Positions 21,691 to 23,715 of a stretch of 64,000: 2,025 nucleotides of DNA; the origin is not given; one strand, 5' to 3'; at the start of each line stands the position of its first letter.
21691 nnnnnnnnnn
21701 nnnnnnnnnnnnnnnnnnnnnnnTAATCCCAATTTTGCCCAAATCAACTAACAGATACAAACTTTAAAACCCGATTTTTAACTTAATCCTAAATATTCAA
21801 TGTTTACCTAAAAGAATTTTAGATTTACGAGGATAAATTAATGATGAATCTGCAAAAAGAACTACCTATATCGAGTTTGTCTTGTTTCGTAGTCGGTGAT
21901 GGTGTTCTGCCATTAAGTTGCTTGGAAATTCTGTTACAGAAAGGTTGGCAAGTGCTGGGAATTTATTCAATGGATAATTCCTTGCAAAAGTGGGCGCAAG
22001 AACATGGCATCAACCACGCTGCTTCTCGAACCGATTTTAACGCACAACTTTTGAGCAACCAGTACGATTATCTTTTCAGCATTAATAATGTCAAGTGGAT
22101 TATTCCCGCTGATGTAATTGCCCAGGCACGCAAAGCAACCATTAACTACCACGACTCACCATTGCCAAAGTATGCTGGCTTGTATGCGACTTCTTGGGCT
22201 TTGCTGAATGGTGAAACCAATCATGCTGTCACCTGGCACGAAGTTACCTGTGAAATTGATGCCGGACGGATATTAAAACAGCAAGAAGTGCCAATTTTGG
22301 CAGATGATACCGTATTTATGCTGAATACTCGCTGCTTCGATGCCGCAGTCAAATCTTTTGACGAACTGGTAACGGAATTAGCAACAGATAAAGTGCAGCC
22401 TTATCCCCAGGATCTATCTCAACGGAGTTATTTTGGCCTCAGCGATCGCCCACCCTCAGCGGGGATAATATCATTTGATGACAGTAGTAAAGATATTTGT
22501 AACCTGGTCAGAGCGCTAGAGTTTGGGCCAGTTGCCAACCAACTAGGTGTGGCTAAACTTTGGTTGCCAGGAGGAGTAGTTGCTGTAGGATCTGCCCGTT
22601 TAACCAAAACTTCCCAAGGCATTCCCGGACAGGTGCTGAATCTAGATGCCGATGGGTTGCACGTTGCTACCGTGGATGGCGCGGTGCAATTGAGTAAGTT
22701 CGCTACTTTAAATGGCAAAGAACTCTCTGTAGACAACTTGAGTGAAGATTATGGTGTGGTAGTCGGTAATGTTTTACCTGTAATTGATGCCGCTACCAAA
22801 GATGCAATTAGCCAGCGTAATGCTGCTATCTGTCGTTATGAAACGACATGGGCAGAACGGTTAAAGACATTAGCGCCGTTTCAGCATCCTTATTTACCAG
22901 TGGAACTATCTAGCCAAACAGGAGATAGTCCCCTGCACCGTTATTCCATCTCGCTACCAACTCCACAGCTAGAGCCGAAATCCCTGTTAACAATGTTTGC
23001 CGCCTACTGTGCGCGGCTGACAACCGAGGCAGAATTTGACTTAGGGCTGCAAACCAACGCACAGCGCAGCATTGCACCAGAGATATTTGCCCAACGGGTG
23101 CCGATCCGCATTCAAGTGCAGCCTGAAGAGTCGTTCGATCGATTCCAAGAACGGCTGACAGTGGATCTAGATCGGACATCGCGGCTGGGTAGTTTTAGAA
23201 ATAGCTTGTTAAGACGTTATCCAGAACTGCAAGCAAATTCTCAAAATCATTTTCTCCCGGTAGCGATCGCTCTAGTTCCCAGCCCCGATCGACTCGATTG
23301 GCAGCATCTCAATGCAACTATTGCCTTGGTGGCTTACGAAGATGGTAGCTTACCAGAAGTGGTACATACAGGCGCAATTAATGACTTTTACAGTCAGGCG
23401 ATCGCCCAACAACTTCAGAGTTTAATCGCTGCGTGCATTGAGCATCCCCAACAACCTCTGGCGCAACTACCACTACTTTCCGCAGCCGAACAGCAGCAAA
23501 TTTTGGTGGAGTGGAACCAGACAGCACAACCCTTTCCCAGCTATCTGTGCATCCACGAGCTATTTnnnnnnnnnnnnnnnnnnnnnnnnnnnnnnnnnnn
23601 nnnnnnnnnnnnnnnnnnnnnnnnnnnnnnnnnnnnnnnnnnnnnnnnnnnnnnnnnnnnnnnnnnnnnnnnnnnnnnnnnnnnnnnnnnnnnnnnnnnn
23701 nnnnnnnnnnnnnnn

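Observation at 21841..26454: NRPS-like formyltransferase / partial-C / A(with embedded luciferase-like monooxygenase) / PCP protein inside a polysaccharide gene cluster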

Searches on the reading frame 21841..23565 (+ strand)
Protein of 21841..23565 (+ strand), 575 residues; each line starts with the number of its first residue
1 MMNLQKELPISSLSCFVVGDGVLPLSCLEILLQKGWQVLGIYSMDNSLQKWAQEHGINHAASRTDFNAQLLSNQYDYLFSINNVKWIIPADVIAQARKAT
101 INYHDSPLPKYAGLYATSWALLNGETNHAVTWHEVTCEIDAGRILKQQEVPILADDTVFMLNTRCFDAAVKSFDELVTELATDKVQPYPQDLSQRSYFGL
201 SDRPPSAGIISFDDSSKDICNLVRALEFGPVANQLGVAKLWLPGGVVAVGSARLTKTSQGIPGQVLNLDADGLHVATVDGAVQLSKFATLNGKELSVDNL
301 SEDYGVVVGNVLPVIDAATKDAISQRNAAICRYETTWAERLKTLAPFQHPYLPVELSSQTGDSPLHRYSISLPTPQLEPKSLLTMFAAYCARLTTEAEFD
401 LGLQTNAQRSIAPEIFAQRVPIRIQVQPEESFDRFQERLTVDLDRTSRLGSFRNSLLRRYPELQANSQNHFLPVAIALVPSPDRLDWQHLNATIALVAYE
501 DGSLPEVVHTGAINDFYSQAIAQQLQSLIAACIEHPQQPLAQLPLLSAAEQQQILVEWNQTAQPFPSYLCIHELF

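Call 9: find_homologous_proteins(query=window:21841-23550:+, max_evalue=0.00001)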
Query window:21841-23550:+ (570 aa): 120 proteins with E <= 0.00001 among 8000 candidates.
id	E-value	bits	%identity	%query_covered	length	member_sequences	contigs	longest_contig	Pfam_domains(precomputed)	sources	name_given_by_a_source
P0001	2.0e-249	847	68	98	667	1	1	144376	PF00551.25,PF00501.35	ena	-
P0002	1.7e-245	834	66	98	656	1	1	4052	PF00551.25,PF00501.35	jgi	jgi:methionyl-tRNA formyltransferase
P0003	2.2e-217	741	59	98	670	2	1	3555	PF00551.25,PF02911.24,PF00501.35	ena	-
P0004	1.6e-208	712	59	98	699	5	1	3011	PF00551.25,PF00501.35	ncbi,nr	ncbi:AMP-binding protein, partial [Dolichospermum circinale CS-537/05]|nr:AMP-binding protein [Dolic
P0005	4.3e-205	700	57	98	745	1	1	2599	PF00551.25,PF00501.35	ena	-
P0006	5.9e-201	687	57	98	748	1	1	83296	PF00551.25,PF00501.35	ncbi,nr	ncbi:MAG: AMP-binding protein, partial [Dolichospermum circinale Clear-D4]|nr:AMP-binding protein [D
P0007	6.2e-201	687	57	98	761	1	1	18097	PF00551.25,PF00501.35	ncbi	ncbi:MAG: AMP-binding protein, partial [Dolichospermum sp.]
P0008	9.4e-186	637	53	98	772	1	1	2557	PF00551.25,PF00501.35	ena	-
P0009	2.5e-165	569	59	81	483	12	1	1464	PF00551.25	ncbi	ncbi:MAG: formyltransferase family protein, partial [Dolichospermum sp.]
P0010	1.4e-161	557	58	79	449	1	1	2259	PF00551.25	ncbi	-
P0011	5.8e-160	552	49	98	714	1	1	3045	PF00551.25,PF02911.24,PF00501.35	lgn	-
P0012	2.3e-119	418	59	53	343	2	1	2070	PF00551.25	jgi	jgi:methionyl-tRNA formyltransferase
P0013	3.4e-119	417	53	54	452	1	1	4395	PF00551.25,PF02911.24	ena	-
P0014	7.8e-107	376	46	49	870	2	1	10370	PF00501.35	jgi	jgi:amino acid adenylation domain-containing protein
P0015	1.3e-101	359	59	52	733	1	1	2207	PF00296.27,PF00501.35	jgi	jgi:AMP-binding enzyme/Luciferase-like monooxygenase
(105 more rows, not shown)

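Call 26: search_solved_structures(query=window:21841-23565:+, max_evalue=0.01, show_alignments=3)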
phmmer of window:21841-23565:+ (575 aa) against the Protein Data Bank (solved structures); distinct sequences matched with E-value up to 0.01: 65 (the best 60 are shown).
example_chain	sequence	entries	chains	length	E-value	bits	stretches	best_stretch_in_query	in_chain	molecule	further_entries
8gjh_A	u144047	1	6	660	3.7e-17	65.2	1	78-309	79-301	Bifunctional polymyxin resistance protein ArnA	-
5vys_A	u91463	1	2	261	1.1e-14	57.1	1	76-232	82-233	Gdp-mannose 4,6-dehydratase / gdp-4-amino-4,6-dideoxy-d-mannose formyltransferase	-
5vyr_A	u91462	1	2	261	1.1e-14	57.1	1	76-232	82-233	Gdp-mannose 4,6-dehydratase / gdp-4-amino-4,6-dideoxy-d-mannose formyltransferase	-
5vyt_A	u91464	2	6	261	1.5e-14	56.6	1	76-232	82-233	Gdp-mannose 4,6-dehydratase / gdp-4-amino-4,6-dideoxy-d-mannose formyltransferase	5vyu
5j63_A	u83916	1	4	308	1.2e-13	53.7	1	75-310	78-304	Bifunctional polymyxin resistance protein ArnA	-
2bln_A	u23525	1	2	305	1.2e-13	53.6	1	75-310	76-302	PROTEIN YFBG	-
1z7e_A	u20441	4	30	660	3.4e-13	52.1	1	76-314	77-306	protein ArnA | Bifunctional polymyxin resistance protein ArnA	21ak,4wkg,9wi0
1yrw_A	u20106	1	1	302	5.4e-13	51.5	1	75-303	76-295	protein ArnA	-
6pih_A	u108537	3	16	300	6.1e-13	51.3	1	75-301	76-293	Bifunctional polymyxin resistance protein ArnA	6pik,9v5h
2bw0_A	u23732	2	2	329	2.8e-12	49.1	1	86-227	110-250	10-FORMYLTETRAHYDROFOLATE DEHYDROGENASE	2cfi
5uij_A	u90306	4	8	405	4e-12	48.6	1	100-285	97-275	Formyltransferase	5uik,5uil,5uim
5uin_A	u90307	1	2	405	4e-12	48.6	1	100-285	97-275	Formyltransferase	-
1s3i_A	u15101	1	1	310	1.3e-11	46.9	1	86-228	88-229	10-formyltetrahydrofolate dehydrogenase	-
7rlu_A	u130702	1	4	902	9.4e-11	44.1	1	87-227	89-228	Cytosolic 10-formyltetrahydrofolate dehydrogenase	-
7rlt_A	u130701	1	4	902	9.4e-11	44.1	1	87-227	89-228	Cytosolic 10-formyltetrahydrofolate dehydrogenase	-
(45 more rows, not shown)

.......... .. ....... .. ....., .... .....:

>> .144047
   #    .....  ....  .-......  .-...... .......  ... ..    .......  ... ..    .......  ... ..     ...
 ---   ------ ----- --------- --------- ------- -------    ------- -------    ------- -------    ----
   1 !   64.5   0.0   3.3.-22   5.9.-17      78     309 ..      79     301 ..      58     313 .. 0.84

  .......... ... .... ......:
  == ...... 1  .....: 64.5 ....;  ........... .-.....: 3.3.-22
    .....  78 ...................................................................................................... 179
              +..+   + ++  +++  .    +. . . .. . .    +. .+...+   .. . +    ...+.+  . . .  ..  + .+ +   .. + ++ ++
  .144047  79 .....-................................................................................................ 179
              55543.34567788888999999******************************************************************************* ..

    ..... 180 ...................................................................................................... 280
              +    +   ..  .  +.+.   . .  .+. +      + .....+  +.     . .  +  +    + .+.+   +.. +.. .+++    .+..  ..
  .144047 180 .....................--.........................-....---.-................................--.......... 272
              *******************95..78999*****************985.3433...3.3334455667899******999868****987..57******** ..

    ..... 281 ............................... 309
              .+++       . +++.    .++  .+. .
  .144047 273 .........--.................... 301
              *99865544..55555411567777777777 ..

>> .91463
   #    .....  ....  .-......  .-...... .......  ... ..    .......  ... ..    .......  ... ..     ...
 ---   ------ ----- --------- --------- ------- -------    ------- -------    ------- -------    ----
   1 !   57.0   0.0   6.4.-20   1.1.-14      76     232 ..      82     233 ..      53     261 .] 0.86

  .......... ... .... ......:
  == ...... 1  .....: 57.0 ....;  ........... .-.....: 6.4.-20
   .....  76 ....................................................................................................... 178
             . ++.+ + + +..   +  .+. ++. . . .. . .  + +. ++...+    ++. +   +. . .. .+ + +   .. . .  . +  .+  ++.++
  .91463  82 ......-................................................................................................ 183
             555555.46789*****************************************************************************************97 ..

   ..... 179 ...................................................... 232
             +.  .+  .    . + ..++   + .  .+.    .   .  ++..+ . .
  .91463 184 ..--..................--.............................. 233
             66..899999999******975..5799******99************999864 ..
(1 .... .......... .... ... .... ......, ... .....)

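Call 48: predict_structure(alignment_id=A1)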
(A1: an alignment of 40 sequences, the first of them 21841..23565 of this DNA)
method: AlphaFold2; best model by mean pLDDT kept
length: 575 residues; sequences in the alignment: 40
mean_pLDDT: 91.8   pTM: 0.87
mean pLDDT of the five models: 91.8, 91.5, 91.5, 90.7, 90.2
residues with pLDDT >= 90: 466; 70-90: 78; 50-70: 27; < 50: 4
segments of 3 or more residues with pLDDT < 50: none
pLDDT, mean of each block of 10 residues (from residue 1): 52 92 97 97 93 96 93 96 89 94 95 93 97 92 97 97 98 98 96 90 93 97 96 94 96 87 96 96 97 94 97 94 93 93 93 65 85 88 97 95 94 93 95 97 96 93 78 94 91 94 94 90 95 95 89 84 75 63
secondary structure, 60 per line:
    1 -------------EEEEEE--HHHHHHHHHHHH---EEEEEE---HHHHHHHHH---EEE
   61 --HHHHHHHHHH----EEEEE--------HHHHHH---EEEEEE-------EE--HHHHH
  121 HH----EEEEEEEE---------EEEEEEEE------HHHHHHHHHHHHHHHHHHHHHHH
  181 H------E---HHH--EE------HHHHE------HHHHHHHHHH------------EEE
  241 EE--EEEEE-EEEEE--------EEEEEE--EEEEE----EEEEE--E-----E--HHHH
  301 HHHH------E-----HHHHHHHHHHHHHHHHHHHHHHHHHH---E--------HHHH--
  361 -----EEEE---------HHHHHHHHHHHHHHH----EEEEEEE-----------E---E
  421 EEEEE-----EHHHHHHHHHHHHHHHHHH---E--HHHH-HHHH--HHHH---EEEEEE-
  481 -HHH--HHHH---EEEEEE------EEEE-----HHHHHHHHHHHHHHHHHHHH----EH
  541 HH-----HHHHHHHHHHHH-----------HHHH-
elements in order: E14-19 H22-33 E37-42 H46-54 E58-60 H63-72 E77-81 H90-95 E99-104 H116-122 E127-134 E144-151 H158-181 H205-208 H216-225 E238-242 E245-249 E251-255 E264-269 E272-276 E281-285 H297-304 H317-342 H355-358 E366-369 H379-393 E398-404 E420-425 H432-449 H456-459 H461-464 H467-470 E474-479 H487-490 E494-499 E506-509 H515-534 H548-559 H571-574

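Call 87: search_protein_representatives(protein=window:21841-23550:+)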
Query: 570 residues. Proteins with E-value up to 0.001 (for the whole library): 15356; up to 1e-10: 3651; up to 1e-30: 1433. The best 150 are listed.
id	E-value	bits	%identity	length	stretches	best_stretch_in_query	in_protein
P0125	5.3e-258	873.4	69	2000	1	6-569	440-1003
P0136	6.5e-251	850.0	68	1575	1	11-570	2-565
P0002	5.3e-246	833.8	67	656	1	11-570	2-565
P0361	1.8e-205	700.0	58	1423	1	13-570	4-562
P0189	7.5e-199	678.2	62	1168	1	12-570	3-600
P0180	1.3e-194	664.2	51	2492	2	12-570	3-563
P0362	3.7e-175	600.0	49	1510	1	8-568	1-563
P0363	4.4e-175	599.7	49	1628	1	7-570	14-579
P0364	6.2e-164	562.9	52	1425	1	14-569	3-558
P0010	4.4e-162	556.8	58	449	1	12-460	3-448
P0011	1.8e-160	551.5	51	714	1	13-567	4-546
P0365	5.4e-126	437.7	46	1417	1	13-567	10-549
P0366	1.8e-122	426.1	42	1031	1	11-570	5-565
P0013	1.1e-119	416.9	53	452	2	11-299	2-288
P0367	5.5e-117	408.0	43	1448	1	11-568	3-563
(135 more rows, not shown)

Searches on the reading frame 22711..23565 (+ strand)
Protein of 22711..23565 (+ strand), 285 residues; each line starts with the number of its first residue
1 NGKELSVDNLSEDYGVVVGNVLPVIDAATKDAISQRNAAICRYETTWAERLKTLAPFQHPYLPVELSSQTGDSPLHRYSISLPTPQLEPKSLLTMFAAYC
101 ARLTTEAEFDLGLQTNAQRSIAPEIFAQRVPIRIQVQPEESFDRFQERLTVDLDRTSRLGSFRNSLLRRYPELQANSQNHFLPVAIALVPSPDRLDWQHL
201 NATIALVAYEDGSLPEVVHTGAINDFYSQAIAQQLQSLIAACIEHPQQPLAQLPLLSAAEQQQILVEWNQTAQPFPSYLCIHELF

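Call 37: search_protein_families(library=pfam, proteins=[window:22711-23565:+], max_evalue=1)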
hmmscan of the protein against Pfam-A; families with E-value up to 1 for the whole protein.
window:22711-23565:+ (285 aa): 1 family
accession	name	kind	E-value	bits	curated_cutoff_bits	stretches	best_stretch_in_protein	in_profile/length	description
PF00668.25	Condensation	-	0.002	17.3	30.6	1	229-265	420-456/456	Condensation domain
